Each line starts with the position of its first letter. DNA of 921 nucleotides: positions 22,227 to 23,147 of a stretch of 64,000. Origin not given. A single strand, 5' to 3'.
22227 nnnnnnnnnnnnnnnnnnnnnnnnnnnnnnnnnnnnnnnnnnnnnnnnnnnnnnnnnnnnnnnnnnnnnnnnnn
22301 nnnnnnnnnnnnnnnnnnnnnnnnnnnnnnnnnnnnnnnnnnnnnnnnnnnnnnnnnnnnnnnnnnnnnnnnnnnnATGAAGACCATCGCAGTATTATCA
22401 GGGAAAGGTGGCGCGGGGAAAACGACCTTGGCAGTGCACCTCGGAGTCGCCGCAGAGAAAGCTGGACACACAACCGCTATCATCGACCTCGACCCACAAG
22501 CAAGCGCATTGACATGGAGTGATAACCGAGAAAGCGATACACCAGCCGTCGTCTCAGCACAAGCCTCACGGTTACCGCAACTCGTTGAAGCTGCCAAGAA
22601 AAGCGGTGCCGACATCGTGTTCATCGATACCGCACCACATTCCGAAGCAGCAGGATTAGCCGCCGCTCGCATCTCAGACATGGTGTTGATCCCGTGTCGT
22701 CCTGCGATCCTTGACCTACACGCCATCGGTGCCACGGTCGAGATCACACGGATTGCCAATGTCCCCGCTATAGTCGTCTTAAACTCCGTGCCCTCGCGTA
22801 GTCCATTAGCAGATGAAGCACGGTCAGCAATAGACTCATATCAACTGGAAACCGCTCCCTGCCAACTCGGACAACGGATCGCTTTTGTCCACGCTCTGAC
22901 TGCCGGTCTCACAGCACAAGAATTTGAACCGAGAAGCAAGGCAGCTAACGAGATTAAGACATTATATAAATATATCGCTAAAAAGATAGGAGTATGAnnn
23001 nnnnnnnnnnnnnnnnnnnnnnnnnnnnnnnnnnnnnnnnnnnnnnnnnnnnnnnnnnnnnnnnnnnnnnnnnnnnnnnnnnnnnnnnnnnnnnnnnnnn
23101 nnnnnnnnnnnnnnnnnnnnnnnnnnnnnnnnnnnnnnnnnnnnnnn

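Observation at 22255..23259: Type Ib-like partition cassette (small ParA + RHH protein) with TGTATAC-repeat centromere candidate; the same heptamer recurs at the replication origin and inside a dispersed repeat module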

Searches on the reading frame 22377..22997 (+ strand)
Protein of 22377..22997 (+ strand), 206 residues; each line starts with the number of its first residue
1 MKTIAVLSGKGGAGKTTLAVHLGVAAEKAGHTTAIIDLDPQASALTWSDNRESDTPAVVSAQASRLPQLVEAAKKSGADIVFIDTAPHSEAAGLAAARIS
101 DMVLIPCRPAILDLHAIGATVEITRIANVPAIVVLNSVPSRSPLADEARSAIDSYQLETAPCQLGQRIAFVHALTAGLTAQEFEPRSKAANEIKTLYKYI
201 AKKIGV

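Call 3: search_protein_families(library=pfam, proteins=[window:22377-22997:+], max_evalue=1)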
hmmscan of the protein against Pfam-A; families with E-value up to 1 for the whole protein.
window:22377-22997:+ (206 aa): 31 families (the best 25 are shown)
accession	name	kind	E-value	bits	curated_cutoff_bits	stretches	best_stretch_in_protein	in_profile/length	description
PF01656.29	CbiA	-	3e-15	56.7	25.4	1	4-141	1-86/125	CobQ/CobB/MinD/ParA nucleotide binding domain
PF13614.12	AAA_31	-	3.3e-14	53.6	27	2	1-48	1-48/177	AAA domain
PF09140.17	MipZ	-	1.2e-10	41.6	20.7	2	4-52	3-52/262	ATPase MipZ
PF10609.15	ParA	-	6.9e-08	32.6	27.1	1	2-39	4-41/246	NUBPL iron-transfer P-loop NTPase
PF07015.17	VirC1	-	1.4e-07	31.5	24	1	1-177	1-189/231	VirC1 protein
PF02374.21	ArsA_ATPase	-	5.7e-06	26.2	24.3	1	4-43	3-42/305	Anion-transporting ATPase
PF00448.28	SRP54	-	0.00033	20.8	22.7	1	3-89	2-95/196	SRP54-type protein, GTPase domain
PF06564.18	CBP_BcsQ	-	0.00054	20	21.3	1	1-41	1-41/234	Cellulose biosynthesis protein BcsQ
PF25199.1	nSTAND_NTPase5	-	0.00061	20.1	34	1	2-91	41-137/145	Novel STAND NTPase 5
PF13479.12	AAA_24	-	0.0011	19.3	27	1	4-88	4-75/195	AAA domain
PF16575.11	CLP1_P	-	0.0013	19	26.6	1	9-46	1-38/188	mRNA cleavage and polyadenylation factor CLP1 P-loop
PF03029.23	ATP_bind_1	-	0.0016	18.7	27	1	9-49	3-43/240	Conserved hypothetical ATP binding protein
PF00004.35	AAA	-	0.0029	18.5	21.2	1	6-84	2-64/131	ATPase family associated with various cellular activities (AAA)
PF20720.3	nSTAND3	-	0.0037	17.4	27.2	1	4-41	19-55/155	Novel STAND NTPase 3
PF02562.22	PhoH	-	0.0041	17.1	27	1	3-41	20-58/205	PhoH-like protein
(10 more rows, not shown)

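Call 4: search_protein_families(library=ncbifam, proteins=[window:22377-22997:+], max_evalue=1)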
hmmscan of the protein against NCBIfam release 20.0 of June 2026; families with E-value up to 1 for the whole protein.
window:22377-22997:+ (206 aa): 41 families (the best 25 are shown)
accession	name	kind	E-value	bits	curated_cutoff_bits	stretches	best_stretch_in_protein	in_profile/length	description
NF041546.1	ParA_partition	equivalog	9.5e-53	178.8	180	1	3-198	1-202/203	ParA family partition ATPase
TIGR03371.1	cellulose_yhjQ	equivalog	2.3e-15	56.7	157.85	2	1-41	1-41/246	cellulose biosynthesis protein BcsQ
TIGR03453.1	partition_RepA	equivalog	2.4e-10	39.8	348.45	2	2-44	105-147/387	plasmid partitioning protein RepA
TIGR01969.1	minD_arch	subfamily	4.9e-09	35.7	201.75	2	3-39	2-38/251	cell division ATPase MinD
TIGR03815.1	CpaE_hom_Actino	equivalog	1.3e-08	34.4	154.45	1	3-44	113-154/340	septum site-determining protein Ssd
NF047398.1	AAA_KGGVGR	domain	4.6e-08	33.6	90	1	1-55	2-56/190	KGGVGR-motif variant AAA ATPase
NF041136.1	MrpORP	equivalog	6.4e-08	32.3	450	1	2-39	6-43/365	iron-sulfur cluster carrier protein MrpORP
NF010423.0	PRK13849.1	equivalog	1.1e-07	31.5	313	1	1-174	1-186/231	conjugal transfer ATPase VirC1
TIGR01968.1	minD_bact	equivalog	1.1e-05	25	212.9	1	2-39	2-39/261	septum site-determining protein MinD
TIGR01007.1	eps_fam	subfamily_domain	1.7e-05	24.5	108.05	1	1-45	17-61/204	polysaccharide biosynthesis tyrosine autokinase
NF010443.0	PRK13869.1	subfamily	5.4e-05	22.1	446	1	2-44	122-164/405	plasmid-partitioning protein RepA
NF008669.0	PRK11670.1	equivalog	0.00015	20.8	348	1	3-39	109-145/369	iron-sulfur cluster carrier protein ApbC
NF053621.1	ATPseBagBMYCTU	equivalog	0.00023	20.3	521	1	4-41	14-51/371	ATPase BagB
NF010340.0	PRK13768.1-2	equivalog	0.00024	21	293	1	4-47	5-48/265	GTPase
TIGR00345.1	GET3_arsA_TRC40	subfamily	0.00032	20.3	135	1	7-43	2-38/299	TRC40/GET3/ArsA family transport-energizing ATPase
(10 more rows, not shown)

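Call 12: find_encoding_contigs(protein=window:22377-22997:+, flank=10000, max_places=10)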
Protein window:22377-22997:+ (206 aa): no gene with exactly this product is on record in the collection.

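Call 16: search_solved_structures(query=window:22377-22997:+, max_evalue=0.001)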
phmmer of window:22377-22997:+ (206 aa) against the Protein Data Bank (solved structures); distinct sequences matched with E-value up to 0.001: 26.
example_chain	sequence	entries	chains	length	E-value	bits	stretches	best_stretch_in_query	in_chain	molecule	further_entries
4dzz_A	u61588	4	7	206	6.4e-15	58.7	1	1-177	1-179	Plasmid partitioning protein ParF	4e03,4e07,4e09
5u1g_D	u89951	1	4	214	6.7e-15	58.6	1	1-178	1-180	ParA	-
3cmu_A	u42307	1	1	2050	2.1e-11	47.3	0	4-85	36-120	Protein recA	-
3cwq_A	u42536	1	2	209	1.3e-10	44.7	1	4-184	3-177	ParA family chromosome partitioning protein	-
3cmt_A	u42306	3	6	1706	7.6e-10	42.2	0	4-85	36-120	Protein recA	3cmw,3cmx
5zme_A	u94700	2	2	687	6.5e-09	39.1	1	5-49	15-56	ATPase ARSA1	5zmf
3cmv_A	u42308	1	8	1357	3.6e-08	36.7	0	4-85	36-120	Protein recA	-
2xj4_A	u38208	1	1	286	2.3e-07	34.1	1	3-136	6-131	MIPZ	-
1wcv_1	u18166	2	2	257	2.3e-07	34.1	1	2-46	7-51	SEGREGATION PROTEIN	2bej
2xit_A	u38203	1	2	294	2.4e-07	34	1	3-136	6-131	MIPZ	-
2xj9_A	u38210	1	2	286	2.3e-06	30.9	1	3-136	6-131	MIPZ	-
3ez9_A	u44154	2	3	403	3.4e-06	30.3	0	77-117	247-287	ParA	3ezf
2bek_A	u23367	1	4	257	3.9e-06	30.1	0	2-46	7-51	SEGREGATION PROTEIN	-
1hyq_A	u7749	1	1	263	4.3e-06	30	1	2-41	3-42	CELL DIVISION INHIBITOR (MIND-1)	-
7dut_A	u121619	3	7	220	8.7e-06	28.9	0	4-48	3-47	SOJ protein (Soj)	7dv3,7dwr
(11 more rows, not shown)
